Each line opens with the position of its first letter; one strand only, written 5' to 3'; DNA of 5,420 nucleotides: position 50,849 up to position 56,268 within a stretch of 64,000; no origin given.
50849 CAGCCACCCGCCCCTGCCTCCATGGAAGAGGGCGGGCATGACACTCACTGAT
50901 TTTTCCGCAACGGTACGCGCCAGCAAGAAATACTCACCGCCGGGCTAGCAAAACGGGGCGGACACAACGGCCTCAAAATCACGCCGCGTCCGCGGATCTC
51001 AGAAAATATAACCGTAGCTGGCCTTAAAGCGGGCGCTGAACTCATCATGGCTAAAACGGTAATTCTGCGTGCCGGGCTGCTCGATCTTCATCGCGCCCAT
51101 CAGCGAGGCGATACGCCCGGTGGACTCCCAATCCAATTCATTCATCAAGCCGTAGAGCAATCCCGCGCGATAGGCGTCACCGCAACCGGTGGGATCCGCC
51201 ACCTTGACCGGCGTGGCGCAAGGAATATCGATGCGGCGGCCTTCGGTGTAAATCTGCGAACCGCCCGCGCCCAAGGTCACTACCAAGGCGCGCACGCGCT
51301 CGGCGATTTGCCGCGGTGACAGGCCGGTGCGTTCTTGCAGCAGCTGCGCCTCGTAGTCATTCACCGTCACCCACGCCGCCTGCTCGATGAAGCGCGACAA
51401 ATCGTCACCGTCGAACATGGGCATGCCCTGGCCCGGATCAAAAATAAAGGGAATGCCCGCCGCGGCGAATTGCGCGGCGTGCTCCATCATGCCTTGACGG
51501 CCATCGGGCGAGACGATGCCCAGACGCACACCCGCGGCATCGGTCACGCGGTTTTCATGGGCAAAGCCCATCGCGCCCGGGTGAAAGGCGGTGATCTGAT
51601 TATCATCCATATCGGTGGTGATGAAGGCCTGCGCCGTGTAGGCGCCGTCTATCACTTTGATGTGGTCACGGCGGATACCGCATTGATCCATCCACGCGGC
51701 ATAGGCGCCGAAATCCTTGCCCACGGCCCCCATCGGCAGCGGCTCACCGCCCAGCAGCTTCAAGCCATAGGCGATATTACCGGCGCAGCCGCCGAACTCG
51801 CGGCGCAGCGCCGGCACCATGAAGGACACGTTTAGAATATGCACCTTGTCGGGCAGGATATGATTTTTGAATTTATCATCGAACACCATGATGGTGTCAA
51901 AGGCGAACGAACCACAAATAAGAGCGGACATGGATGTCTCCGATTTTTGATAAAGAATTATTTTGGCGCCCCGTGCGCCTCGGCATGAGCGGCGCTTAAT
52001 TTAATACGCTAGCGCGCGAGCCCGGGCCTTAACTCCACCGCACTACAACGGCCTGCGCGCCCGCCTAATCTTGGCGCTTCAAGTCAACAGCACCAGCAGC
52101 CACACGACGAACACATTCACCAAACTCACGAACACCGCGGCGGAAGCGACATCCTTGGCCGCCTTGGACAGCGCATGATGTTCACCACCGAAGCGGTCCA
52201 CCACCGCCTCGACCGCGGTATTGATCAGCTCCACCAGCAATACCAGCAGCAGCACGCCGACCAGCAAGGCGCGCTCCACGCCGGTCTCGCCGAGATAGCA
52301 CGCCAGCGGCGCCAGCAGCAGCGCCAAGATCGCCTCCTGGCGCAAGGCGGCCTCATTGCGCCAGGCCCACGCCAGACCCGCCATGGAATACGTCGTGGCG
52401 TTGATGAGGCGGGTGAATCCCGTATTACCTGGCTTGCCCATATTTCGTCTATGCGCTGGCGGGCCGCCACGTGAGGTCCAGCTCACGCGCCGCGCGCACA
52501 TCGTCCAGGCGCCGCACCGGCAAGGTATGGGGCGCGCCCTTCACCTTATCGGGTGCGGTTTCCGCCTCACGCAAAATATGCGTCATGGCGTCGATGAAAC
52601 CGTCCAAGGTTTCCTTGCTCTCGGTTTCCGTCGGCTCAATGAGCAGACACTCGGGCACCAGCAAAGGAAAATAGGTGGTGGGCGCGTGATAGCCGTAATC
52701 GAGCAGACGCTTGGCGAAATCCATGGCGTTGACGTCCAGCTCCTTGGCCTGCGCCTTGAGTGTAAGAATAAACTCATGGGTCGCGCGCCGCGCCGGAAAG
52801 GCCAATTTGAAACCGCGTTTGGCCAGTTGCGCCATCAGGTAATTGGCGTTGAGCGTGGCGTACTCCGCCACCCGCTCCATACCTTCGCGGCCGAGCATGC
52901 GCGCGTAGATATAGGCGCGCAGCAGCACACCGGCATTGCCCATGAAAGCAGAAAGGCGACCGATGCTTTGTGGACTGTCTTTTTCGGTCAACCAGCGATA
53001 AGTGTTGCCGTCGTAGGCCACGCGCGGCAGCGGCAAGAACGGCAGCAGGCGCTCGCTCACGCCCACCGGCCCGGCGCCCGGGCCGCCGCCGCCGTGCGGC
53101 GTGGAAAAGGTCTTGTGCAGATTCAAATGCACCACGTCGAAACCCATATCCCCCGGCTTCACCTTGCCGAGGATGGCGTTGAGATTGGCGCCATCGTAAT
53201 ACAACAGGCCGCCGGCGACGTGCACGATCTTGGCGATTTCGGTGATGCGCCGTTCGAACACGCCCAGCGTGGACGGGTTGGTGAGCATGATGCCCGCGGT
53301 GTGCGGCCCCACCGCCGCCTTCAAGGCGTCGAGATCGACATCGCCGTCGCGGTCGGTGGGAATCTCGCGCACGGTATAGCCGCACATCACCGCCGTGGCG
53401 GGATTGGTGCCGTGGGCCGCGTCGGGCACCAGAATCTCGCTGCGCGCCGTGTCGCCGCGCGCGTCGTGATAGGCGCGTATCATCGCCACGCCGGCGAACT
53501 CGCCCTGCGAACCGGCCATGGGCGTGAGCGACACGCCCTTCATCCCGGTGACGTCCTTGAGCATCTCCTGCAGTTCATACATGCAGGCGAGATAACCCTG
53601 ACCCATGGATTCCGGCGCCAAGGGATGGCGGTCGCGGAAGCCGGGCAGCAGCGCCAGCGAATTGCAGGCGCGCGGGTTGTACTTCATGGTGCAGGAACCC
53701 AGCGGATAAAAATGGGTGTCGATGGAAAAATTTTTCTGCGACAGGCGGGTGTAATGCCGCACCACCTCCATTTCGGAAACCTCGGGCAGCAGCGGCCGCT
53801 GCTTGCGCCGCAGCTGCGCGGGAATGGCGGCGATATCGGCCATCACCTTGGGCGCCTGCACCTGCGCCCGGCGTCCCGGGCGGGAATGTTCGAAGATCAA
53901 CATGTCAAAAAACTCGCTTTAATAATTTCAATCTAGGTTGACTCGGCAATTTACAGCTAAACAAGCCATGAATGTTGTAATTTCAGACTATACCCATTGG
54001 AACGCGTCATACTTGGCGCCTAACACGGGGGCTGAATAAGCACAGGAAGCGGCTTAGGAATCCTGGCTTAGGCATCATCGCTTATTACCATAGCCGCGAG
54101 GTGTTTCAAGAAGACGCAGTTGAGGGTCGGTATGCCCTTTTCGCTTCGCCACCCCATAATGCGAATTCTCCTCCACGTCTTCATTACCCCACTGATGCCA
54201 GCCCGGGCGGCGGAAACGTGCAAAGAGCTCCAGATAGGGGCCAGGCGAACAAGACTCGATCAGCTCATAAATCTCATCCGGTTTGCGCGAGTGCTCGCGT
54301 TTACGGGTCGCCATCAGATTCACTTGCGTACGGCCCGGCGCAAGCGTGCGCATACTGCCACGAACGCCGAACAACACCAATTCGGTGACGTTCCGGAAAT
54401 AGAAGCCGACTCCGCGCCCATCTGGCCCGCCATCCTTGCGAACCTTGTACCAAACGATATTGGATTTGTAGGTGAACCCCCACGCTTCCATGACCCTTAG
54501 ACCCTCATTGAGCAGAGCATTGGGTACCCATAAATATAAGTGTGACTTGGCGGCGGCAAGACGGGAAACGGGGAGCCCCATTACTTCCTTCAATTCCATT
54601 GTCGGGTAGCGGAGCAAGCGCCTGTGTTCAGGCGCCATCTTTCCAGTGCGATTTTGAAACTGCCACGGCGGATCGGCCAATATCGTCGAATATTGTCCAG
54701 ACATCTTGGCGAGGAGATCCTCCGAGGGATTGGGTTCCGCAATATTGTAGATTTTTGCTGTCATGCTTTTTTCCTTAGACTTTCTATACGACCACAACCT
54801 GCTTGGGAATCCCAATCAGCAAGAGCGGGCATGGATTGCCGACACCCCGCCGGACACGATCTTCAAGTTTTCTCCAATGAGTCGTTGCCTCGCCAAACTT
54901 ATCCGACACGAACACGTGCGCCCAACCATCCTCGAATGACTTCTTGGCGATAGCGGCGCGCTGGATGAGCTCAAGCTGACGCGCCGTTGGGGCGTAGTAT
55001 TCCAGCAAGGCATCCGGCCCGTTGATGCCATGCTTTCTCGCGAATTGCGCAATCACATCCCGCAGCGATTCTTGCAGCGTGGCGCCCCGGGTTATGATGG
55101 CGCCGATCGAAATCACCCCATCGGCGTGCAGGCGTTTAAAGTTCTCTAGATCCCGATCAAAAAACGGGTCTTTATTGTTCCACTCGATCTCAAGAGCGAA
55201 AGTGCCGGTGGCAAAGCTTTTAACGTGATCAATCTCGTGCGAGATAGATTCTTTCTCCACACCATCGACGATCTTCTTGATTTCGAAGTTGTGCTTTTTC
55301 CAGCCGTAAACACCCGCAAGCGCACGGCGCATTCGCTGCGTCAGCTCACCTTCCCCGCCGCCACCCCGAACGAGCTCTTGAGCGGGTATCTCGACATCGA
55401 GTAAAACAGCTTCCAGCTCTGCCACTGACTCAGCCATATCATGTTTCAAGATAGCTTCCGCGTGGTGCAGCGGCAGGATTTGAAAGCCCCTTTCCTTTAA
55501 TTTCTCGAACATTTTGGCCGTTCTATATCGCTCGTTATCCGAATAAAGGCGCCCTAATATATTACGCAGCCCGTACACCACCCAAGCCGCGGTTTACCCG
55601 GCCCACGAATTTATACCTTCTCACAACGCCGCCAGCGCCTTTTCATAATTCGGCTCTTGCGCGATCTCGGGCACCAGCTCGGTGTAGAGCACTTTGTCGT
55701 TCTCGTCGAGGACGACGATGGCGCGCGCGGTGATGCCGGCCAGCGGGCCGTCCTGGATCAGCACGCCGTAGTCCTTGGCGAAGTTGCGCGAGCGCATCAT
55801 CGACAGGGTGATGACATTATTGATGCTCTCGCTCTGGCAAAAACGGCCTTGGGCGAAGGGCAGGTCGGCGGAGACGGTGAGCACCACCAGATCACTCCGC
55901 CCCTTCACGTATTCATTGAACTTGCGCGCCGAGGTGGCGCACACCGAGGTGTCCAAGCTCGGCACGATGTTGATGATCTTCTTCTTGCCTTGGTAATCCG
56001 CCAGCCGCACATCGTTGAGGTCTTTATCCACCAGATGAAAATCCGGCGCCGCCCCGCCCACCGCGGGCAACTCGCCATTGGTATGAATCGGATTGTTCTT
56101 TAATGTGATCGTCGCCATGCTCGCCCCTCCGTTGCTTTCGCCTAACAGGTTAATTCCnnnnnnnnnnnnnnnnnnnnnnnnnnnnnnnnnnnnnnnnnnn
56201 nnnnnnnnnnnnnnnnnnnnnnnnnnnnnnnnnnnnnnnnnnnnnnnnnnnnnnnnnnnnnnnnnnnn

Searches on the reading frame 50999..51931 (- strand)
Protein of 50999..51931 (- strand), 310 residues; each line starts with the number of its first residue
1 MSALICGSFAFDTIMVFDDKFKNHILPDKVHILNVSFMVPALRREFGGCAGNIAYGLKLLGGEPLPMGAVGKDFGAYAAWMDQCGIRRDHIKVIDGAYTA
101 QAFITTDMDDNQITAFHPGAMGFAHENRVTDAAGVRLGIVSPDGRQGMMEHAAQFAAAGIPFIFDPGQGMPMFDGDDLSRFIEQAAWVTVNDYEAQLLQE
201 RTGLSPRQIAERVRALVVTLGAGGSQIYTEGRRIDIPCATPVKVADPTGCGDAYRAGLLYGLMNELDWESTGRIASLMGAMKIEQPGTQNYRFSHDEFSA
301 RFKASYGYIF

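Call 67: search_protein_families(library=ncbifam, proteins=[window:50999-51931:-], max_evalue=1e-15)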
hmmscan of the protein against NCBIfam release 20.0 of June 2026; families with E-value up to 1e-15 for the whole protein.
window:50999-51931:- (310 aa): 3 families
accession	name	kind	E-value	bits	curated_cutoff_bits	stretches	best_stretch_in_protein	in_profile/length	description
NF041164.1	NucKinThplmales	equivalog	3e-28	98.9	450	1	36-292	27-280/295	nucleoside kinase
NF053626.1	RibKinHalex1628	equivalog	3e-18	66.3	330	1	43-290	34-280/293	ATP-dependent ribose-1-phosphate kinase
TIGR04382.1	myo_inos_iolC_N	equivalog_domain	1.9e-16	60.2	300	0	212-288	219-295/309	5-dehydro-2-deoxygluconokinase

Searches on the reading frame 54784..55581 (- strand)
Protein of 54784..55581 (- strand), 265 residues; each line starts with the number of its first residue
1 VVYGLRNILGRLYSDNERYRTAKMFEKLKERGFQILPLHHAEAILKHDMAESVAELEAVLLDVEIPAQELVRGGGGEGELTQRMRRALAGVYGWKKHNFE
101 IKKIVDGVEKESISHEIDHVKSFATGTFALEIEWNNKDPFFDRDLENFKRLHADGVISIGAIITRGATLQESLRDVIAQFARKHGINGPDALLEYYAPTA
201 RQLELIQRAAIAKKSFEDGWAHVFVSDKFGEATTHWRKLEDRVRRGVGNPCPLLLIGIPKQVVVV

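Call 6: search_protein_families(library=ncbifam, proteins=[window:54784-55581:-])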
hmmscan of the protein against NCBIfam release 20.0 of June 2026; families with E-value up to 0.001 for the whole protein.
window:54784-55581:- (265 aa): 0 families

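Call 50: search_protein_families(library=pfam, proteins=[window:54784-55581:-], max_evalue=0.01)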
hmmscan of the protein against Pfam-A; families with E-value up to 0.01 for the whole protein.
window:54784-55581:- (265 aa): 1 family
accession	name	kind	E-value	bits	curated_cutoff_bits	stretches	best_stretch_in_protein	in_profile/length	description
PF09195.17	Endonuc-BglII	-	1.1e-23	84.2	26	1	40-258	1-162/163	Restriction endonuclease BglII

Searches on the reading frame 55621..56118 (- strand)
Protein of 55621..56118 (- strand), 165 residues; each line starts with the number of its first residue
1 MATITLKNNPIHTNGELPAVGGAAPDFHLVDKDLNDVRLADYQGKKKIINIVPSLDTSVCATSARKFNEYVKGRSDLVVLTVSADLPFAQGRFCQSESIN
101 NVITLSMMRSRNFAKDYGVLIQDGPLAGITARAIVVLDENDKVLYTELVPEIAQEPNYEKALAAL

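Call 6: search_protein_families(library=ncbifam, proteins=[window:55621-56118:-])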
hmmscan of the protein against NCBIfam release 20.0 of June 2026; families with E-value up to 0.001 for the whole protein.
window:55621-56118:- (165 aa): 6 families
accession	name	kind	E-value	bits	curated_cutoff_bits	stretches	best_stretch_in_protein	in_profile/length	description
NF001808.0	PRK00522.1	equivalog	7.8e-73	243.4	123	1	1-165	1-165/167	thiol peroxidase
NF045827.1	perox_SUH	exception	8e-54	181.7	298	1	1-164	1-164/178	thiol peroxidase Prx-SUH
NF006960.0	PRK09437.1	equivalog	2.2e-08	34.2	140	1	20-119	6-105/156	thioredoxin-dependent thiol peroxidase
NF053650.1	PerredPrxQDein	equivalog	3.2e-06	27.2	260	1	25-100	2-78/148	thioredoxin-dependent peroxiredoxin PrxQ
NF040737.1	peroxi_PrxU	equivalog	5.1e-06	26.4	270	1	17-146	35-171/233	thioredoxin-dependent peroxiredoxin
TIGR03137.1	AhpC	equivalog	0.00034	20.4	272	1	33-148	20-136/187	alkyl hydroperoxide reductase subunit C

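Call 50: search_protein_families(library=pfam, proteins=[window:55621-56118:-], max_evalue=0.01)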
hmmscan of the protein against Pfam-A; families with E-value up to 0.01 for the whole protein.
window:55621-56118:- (165 aa): 2 families
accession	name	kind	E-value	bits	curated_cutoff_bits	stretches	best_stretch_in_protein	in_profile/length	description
PF08534.16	Redoxin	-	5.7e-32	111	26.6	1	20-162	2-148/148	Redoxin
PF00578.27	AhpC-TSA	-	8.8e-19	68.1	26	1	20-145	1-123/124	AhpC/TSA family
